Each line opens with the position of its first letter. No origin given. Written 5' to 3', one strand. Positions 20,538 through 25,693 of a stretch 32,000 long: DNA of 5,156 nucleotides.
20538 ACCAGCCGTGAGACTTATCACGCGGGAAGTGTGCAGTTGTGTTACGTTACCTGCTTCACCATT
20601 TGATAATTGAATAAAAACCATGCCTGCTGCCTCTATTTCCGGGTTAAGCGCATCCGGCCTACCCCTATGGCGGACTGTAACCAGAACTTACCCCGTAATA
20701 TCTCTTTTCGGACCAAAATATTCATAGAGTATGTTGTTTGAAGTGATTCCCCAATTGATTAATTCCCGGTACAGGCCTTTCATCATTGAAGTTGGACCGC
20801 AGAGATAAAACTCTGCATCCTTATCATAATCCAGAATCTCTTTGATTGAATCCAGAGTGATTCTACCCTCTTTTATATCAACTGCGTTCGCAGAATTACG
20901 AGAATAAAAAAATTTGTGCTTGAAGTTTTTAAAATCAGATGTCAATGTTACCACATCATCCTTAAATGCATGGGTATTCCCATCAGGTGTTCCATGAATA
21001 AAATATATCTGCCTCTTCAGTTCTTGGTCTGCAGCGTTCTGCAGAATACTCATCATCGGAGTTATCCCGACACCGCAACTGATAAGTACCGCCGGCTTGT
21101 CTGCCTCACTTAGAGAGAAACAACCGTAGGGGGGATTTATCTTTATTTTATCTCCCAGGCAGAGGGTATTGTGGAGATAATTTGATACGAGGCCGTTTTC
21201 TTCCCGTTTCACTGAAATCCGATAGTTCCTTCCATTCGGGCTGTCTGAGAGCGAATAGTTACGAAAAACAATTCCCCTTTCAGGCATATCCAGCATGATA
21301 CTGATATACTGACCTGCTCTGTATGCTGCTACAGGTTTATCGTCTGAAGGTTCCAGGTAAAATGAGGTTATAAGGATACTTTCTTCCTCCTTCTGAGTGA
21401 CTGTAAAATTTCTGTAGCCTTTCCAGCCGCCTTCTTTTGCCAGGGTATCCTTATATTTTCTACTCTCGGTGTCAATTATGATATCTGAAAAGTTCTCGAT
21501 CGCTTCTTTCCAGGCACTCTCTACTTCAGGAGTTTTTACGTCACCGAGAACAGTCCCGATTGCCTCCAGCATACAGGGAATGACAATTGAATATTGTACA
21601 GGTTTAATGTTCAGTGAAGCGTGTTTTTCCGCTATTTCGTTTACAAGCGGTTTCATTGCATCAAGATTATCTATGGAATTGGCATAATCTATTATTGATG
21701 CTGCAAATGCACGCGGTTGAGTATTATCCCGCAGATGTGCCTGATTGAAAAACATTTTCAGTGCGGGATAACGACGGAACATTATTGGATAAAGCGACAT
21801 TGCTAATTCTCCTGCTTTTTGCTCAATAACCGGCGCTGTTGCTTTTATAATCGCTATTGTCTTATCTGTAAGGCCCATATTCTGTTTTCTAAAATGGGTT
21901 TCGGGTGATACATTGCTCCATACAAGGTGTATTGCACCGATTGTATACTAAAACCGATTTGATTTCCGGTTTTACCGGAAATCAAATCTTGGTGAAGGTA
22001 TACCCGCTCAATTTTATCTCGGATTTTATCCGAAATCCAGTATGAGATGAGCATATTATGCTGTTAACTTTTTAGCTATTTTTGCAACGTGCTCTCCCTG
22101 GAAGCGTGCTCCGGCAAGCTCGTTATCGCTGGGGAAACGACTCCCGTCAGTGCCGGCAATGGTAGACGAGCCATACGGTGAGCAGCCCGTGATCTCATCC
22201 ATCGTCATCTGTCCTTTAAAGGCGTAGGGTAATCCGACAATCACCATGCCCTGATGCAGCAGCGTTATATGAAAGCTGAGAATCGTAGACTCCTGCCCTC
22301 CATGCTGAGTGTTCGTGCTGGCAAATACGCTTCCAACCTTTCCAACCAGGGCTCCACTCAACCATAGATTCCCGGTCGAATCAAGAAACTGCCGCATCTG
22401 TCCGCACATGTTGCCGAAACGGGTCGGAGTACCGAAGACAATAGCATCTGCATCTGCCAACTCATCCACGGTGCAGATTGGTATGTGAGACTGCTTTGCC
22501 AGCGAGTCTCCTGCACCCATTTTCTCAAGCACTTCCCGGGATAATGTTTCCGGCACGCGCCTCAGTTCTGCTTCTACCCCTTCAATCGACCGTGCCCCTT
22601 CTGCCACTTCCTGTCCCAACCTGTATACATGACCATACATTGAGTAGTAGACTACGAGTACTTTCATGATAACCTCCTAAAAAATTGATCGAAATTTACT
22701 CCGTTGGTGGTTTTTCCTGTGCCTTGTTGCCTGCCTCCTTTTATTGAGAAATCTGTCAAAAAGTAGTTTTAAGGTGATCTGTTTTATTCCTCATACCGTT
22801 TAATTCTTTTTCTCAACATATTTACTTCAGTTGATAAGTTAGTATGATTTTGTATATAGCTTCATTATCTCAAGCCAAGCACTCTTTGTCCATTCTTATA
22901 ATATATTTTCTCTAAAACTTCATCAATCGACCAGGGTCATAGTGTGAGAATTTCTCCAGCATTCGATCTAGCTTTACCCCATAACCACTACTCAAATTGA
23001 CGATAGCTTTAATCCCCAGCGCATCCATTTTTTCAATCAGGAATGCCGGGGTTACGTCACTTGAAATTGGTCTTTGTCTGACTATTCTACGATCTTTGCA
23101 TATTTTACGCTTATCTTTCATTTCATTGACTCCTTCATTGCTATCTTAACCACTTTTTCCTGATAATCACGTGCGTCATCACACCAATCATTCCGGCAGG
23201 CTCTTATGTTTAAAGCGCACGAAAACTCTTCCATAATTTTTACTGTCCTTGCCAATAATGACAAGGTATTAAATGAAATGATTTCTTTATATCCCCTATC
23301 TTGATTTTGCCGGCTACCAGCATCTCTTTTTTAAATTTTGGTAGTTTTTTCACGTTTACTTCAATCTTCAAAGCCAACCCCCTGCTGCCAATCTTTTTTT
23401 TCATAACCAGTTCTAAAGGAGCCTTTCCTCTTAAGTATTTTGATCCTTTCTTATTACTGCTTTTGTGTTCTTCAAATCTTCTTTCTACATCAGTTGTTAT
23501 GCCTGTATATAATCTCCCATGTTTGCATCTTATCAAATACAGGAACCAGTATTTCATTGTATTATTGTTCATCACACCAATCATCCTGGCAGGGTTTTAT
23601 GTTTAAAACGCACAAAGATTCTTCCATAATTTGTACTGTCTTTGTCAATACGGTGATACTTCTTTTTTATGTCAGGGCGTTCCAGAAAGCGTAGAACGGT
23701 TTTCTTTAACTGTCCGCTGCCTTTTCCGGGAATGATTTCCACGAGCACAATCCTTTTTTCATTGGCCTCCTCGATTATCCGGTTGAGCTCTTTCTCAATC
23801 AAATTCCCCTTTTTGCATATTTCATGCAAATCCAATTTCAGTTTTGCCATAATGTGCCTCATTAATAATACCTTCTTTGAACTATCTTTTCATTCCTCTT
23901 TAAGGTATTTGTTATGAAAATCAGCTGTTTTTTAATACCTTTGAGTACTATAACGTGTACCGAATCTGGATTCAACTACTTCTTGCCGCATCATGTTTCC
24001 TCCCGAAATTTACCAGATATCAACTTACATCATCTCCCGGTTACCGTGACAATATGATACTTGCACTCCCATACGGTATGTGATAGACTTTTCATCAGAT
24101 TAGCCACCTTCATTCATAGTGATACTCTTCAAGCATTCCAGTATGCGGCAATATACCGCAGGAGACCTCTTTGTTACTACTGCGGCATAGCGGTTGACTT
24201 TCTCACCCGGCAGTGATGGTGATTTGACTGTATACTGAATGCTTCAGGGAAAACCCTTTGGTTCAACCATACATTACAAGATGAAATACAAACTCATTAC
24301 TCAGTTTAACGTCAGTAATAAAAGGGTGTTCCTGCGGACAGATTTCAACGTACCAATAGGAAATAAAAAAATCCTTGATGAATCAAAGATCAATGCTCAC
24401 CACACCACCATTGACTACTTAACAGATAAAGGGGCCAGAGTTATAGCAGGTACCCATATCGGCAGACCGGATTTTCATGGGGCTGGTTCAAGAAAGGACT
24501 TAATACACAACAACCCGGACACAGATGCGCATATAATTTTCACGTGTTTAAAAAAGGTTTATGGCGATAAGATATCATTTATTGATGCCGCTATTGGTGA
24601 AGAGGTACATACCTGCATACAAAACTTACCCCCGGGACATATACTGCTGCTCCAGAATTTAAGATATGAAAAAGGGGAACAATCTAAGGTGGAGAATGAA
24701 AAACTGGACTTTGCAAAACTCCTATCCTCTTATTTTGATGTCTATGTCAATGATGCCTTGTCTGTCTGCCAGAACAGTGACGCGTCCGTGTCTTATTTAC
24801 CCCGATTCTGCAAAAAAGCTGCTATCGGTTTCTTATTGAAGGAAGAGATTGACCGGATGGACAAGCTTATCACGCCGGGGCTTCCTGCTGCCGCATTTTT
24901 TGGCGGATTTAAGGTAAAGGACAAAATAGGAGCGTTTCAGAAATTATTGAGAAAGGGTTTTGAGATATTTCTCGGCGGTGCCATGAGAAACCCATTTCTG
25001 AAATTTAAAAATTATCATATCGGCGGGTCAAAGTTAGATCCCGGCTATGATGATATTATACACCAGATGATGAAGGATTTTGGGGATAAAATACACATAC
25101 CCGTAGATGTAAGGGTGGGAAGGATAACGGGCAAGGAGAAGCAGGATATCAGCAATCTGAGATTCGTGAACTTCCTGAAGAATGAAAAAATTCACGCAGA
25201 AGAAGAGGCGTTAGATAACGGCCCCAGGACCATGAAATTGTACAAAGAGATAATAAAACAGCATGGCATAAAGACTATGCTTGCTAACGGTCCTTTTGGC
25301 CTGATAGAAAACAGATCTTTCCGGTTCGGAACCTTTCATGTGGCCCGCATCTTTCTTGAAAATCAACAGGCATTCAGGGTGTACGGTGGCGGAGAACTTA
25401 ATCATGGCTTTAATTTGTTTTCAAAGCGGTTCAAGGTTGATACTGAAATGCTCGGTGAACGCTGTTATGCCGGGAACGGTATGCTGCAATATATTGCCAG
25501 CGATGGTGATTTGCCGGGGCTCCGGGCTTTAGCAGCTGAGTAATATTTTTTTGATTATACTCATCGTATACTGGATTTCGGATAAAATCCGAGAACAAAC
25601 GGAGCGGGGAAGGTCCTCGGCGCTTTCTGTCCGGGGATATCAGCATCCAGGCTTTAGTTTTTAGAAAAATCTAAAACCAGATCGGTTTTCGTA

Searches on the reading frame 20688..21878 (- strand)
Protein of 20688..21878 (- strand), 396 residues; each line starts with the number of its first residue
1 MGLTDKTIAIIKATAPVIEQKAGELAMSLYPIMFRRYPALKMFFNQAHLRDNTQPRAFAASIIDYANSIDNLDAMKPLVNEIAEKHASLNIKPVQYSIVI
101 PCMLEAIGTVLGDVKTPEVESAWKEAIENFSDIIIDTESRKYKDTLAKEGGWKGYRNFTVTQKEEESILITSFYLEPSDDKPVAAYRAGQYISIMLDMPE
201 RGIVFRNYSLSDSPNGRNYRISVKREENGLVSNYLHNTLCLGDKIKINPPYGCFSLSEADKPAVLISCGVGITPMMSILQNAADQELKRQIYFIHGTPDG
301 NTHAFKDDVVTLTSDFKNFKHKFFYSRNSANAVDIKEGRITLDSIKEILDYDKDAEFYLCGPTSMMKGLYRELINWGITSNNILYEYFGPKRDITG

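Call 62: search_protein_families(library=pfam, proteins=[window:20688-21878:-], max_evalue=0.001)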
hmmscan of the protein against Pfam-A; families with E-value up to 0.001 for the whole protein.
window:20688-21878:- (396 aa): 3 families
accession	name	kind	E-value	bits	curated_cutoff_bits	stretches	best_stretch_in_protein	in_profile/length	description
PF00175.26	NAD_binding_1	-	3.8e-16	60.1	22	1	265-368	1-106/109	Oxidoreductase NAD-binding domain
PF00042.28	Globin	-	6.1e-14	53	22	1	30-133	4-116/117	Globin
PF00970.30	FAD_binding_6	-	3.3e-10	40.6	21.1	1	158-254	2-97/99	Oxidoreductase FAD-binding domain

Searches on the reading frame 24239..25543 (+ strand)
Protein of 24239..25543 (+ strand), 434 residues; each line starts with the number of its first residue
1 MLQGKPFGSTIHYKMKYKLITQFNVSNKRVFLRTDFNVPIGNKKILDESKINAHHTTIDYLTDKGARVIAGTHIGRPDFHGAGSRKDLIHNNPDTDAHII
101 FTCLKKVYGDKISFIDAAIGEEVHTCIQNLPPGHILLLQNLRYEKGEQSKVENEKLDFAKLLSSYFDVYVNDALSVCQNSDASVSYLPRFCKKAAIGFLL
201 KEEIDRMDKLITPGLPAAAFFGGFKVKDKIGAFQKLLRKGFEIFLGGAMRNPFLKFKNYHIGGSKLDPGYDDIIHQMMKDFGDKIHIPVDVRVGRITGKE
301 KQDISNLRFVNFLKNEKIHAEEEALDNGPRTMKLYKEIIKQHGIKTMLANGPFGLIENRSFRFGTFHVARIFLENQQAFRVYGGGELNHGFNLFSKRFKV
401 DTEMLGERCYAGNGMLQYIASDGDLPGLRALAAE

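Call 62: search_protein_families(library=pfam, proteins=[window:24239-25543:+], max_evalue=0.001)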
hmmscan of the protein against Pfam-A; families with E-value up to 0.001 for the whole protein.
window:24239-25543:+ (434 aa): 1 family
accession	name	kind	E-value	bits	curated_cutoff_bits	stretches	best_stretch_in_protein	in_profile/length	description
PF00162.24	PGK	-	4.9e-85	286.3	27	1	20-389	1-351/379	Phosphoglycerate kinase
